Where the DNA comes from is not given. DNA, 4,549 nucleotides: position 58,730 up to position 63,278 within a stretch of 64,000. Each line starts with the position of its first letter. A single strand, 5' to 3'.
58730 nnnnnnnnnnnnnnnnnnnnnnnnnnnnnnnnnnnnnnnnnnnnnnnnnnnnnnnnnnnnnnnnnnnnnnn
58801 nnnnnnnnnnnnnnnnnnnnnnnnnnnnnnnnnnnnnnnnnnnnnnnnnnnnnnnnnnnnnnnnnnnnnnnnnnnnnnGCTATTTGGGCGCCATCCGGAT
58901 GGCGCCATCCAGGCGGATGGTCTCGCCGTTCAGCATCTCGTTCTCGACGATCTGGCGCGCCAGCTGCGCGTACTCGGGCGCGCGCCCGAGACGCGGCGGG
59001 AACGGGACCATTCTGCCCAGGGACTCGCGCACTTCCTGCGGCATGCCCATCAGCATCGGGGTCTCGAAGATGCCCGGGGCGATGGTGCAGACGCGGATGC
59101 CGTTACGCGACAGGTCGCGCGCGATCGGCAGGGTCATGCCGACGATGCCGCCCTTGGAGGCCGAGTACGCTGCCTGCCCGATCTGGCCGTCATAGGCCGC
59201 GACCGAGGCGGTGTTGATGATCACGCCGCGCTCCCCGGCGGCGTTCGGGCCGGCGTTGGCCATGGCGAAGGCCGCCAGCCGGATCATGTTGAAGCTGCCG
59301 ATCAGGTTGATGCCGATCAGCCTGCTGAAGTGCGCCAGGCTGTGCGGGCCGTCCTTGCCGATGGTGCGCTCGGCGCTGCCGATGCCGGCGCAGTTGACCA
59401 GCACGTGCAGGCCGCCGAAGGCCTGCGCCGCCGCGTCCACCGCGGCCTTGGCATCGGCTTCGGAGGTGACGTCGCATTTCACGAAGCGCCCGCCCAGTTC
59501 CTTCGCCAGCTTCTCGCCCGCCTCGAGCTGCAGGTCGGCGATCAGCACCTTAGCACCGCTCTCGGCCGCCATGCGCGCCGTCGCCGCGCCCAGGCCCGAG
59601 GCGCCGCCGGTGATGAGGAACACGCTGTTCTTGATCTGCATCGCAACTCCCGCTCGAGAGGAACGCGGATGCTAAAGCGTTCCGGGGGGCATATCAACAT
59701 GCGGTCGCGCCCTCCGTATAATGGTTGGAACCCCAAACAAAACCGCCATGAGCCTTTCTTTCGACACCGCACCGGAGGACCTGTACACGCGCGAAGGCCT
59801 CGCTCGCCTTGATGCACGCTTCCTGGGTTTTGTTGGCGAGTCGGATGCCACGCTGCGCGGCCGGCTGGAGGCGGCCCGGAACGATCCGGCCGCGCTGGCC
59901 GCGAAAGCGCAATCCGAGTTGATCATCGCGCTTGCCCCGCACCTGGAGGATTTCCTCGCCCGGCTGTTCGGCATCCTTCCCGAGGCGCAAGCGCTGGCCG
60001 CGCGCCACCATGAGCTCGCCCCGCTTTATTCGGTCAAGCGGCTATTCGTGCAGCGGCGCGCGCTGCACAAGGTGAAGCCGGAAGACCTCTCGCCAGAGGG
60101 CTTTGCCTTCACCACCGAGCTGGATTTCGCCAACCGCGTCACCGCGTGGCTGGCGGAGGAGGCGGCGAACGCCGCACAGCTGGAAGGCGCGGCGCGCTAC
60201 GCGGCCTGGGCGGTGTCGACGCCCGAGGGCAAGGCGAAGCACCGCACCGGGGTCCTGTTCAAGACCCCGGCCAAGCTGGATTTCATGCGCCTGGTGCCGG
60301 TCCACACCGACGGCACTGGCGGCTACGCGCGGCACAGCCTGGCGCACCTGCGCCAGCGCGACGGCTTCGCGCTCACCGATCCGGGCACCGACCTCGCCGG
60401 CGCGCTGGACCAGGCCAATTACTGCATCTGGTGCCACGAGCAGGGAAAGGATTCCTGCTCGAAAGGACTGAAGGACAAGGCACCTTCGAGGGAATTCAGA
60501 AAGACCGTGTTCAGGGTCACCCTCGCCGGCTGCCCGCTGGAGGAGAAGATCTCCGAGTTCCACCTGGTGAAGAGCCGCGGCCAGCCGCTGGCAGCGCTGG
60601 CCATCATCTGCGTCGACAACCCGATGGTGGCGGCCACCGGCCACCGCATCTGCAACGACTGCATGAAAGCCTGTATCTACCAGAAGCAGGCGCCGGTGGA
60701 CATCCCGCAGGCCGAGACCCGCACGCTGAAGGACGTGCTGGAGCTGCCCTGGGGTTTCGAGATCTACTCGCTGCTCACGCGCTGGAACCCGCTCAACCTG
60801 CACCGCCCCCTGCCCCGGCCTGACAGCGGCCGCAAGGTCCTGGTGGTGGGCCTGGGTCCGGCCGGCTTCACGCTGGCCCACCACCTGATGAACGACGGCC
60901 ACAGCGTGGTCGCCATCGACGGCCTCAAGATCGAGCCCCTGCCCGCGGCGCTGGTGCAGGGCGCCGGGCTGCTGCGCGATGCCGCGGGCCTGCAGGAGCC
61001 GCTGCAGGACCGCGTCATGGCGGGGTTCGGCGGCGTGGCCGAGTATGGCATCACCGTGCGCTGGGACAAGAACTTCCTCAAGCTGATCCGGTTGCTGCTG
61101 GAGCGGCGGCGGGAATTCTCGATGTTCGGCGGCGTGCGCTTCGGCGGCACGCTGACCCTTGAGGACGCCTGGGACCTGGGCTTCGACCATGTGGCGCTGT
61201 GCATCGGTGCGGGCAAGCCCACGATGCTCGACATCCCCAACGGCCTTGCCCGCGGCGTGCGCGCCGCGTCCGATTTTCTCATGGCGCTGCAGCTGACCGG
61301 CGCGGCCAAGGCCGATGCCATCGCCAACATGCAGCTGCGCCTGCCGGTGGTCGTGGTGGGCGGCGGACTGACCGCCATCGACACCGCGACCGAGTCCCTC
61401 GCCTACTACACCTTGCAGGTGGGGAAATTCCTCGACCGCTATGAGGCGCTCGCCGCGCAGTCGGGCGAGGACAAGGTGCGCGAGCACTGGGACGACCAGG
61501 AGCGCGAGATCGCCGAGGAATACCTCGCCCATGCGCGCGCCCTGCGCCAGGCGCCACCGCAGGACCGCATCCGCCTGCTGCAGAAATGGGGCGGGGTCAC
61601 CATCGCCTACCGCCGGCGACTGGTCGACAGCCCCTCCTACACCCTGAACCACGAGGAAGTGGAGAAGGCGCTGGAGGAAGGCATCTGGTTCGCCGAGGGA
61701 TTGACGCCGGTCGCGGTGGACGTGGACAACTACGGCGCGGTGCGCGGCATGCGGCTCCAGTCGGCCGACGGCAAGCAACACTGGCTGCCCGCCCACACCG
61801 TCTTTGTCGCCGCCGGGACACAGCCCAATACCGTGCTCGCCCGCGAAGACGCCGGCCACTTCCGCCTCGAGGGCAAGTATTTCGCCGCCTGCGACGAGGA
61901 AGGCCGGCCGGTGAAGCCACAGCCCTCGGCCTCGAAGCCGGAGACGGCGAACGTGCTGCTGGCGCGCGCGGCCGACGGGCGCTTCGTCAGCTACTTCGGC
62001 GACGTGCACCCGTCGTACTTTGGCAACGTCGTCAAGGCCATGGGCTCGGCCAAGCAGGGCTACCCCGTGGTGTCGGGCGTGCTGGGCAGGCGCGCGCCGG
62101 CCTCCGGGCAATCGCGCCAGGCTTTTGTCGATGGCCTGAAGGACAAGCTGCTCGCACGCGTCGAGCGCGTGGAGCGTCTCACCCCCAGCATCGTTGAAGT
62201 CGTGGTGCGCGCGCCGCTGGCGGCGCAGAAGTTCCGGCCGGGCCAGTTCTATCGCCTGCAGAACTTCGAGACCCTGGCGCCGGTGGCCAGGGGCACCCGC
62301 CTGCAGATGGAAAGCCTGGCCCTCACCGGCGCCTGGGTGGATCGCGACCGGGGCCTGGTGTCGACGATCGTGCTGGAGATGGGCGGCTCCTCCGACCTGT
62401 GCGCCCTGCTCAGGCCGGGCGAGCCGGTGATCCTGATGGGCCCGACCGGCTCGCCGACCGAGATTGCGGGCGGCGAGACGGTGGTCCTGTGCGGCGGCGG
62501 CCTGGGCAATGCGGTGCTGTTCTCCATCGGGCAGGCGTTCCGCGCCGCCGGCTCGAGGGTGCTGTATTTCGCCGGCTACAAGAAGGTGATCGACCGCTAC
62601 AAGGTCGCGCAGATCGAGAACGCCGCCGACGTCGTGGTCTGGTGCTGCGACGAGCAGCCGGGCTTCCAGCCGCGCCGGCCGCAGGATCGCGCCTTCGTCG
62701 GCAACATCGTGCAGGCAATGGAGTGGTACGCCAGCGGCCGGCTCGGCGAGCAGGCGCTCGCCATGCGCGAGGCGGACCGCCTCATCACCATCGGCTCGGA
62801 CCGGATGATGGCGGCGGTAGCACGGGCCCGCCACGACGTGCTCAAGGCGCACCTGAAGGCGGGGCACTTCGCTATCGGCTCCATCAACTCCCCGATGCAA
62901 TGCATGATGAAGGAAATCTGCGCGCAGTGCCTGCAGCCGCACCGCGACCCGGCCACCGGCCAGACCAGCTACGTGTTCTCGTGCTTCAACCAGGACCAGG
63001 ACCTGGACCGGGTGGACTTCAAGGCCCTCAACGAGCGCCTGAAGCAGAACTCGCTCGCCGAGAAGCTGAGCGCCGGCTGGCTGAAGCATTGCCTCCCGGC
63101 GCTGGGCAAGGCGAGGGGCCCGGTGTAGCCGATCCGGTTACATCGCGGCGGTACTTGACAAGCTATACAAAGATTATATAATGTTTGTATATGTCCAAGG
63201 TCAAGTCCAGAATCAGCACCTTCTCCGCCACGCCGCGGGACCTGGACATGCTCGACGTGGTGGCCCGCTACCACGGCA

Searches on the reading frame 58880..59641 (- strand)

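Call 26: search_protein_families(library=ncbifam, proteins=[window:58880-59641:-], max_evalue=1e-8)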
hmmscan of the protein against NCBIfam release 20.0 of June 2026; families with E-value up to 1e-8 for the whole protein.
window:58880-59641:- (253 aa): 196 families (the best 25 are shown)
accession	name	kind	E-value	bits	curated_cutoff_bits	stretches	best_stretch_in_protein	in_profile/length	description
NF006072.0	PRK08217.1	subfamily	1.9e-54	185.2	298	1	1-250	1-253/253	3-ketoacyl-(acyl-carrier-protein) reductase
NF004198.0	PRK05653.1-3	equivalog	2e-53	181.4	296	1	4-246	6-244/248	3-oxoacyl-ACP reductase FabG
NF005559.1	PRK07231.1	subfamily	6.8e-47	160.1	215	1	3-248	2-247/249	glucose 1-dehydrogenase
TIGR01830.1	3oxo_ACP_reduc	equivalog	1.1e-40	139.9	297.75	1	9-248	2-238/239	3-oxoacyl-[acyl-carrier-protein] reductase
NF052558.1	MBtsdlDhBudC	equivalog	1.5e-39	136.1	270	1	4-246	2-239/250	meso-2,3-butanediol dehydrogenase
NF004791.0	PRK06138.1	equivalog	2e-38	132.1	312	1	1-246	1-247/252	SDR family oxidoreductase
NF053702.1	TrHdxCHCADhChcB1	equivalog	2.1e-38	132.1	400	1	3-202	2-198/250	trans-4-hydroxycyclohexanecarboxylate dehydrogenase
NF004713.0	PRK06057.1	equivalog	6.4e-38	130.7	404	1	3-229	7-225/257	3-oxoacyl-ACP reductase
NF053701.1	CsHdxCHCADhChcB2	equivalog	6.4e-38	130.7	350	1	5-246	3-240/245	cis-4-hydroxycyclohexanecarboxylate dehydrogenase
NF009466.0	PRK12826.1-2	subfamily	1.3e-37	129.6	222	1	5-247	3-243/248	3-oxoacyl-ACP reductase FabG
NF005067.0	PRK06484.1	equivalog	1.4e-37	129.5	713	1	4-247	8-250/524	short chain dehydrogenase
NF004818.0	PRK06172.1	equivalog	2.9e-36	125.1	336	1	1-246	3-248/253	SDR family oxidoreductase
NF009093.0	PRK12429.1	subfamily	7.9e-36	123.7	258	1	1-197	1-192/259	3-hydroxybutyrate dehydrogenase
TIGR01829.1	AcAcCoA_reduct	subfamily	2e-35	122.6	302.1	1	7-248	2-240/242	acetoacetyl-CoA reductase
NF009464.0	PRK12824.1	subfamily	3.5e-35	121.8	269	1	6-250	3-244/245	3-oxoacyl-ACP reductase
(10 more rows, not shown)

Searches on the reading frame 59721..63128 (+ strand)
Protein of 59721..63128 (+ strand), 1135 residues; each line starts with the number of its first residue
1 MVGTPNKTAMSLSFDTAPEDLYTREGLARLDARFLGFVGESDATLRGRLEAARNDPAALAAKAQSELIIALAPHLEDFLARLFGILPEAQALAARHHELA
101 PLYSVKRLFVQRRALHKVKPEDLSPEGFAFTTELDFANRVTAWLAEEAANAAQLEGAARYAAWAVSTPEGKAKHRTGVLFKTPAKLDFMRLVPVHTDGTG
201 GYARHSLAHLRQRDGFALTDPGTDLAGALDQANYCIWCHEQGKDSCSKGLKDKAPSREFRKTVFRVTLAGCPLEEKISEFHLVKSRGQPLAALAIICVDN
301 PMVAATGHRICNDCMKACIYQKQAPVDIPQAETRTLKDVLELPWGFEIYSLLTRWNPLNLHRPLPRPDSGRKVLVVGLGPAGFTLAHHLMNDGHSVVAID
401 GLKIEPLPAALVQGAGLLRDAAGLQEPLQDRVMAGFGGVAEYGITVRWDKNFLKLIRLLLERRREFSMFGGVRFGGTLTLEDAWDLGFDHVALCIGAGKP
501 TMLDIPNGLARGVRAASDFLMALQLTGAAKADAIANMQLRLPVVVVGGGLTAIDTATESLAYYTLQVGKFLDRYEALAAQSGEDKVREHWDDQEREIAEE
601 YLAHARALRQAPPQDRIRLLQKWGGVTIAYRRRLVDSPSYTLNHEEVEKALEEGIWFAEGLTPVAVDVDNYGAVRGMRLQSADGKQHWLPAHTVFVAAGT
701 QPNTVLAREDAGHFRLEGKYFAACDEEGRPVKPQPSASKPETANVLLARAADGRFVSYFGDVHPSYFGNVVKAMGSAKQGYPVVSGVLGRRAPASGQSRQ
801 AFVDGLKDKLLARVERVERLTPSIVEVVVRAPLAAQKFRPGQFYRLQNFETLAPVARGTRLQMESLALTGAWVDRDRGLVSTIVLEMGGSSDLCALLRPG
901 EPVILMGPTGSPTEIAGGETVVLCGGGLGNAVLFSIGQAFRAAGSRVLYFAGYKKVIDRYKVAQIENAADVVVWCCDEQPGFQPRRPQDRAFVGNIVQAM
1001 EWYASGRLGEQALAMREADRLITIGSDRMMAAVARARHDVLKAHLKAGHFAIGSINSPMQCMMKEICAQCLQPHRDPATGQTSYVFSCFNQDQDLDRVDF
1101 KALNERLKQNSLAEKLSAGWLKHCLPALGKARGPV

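Call 26: search_protein_families(library=ncbifam, proteins=[window:59721-63128:+], max_evalue=1e-8)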
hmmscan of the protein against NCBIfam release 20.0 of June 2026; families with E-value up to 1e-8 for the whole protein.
window:59721-63128:+ (1135 aa): 13 families
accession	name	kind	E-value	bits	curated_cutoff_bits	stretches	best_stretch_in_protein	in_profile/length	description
NF005128.0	PRK06567.1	equivalog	1.8e-231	771.1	1072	2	24-936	14-913/1031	putative bifunctional glutamate synthase subunit beta/2-polyprenylphenol hydroxylase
NF009414.0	PRK12778.1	equivalog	5.7e-34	117.4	1103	1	815-952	5-132/752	bifunctional dihydroorotate dehydrogenase B NAD binding subunit/NADPH-dependent glutamate synthase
TIGR01316.1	gltA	equivalog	1.8e-23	83.1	471.75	1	437-559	169-291/449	NADPH-dependent glutamate synthase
NF009415.0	PRK12779.1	equivalog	1.8e-23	82.5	1519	1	818-964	657-796/944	putative bifunctional glutamate synthase subunit beta/2-polyprenylphenol hydroxylase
NF009413.0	PRK12775.1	equivalog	2.1e-23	82.1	1895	1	863-981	42-162/1006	putative trifunctional 2-polyprenylphenol hydroxylase/glutamate synthase subunit beta/ferritin domain-containing protein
NF009410.0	PRK12771.1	subfamily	1.3e-21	76.9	516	2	437-682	174-348/566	NAD(P)-binding protein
TIGR03315.1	Se_ygfK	equivalog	1.4e-15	55.9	835.3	0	268-400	448-567/1012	putative selenate reductase subunit YgfK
NF004862.0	PRK06222.1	subfamily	2.5e-15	56.7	220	1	814-978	4-158/281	sulfide/dihydroorotate dehydrogenase-like FAD/NAD-binding protein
NF009409.0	PRK12770.1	subfamily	1.1e-14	54.3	343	0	488-565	120-198/360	putative glutamate synthase subunit beta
NF009454.0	PRK12814.1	equivalog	2.3e-14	52.7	916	0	472-561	264-344/657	putative NADPH-dependent glutamate synthase small subunit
TIGR01317.1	GOGAT_sm_gam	subfamily_domain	5.5e-13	48.6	447.7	0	264-397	51-170/485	glutamate synthase small subunit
TIGR01318.1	gltD_gamma_fam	subfamily_domain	6.1e-11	41.6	482.95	0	422-571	163-313/467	glutamate synthase, small subunit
NF009408.0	PRK12769.1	equivalog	1.5e-10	39.9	1003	0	423-568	350-496/659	formate-dependent uric acid utilization protein AegA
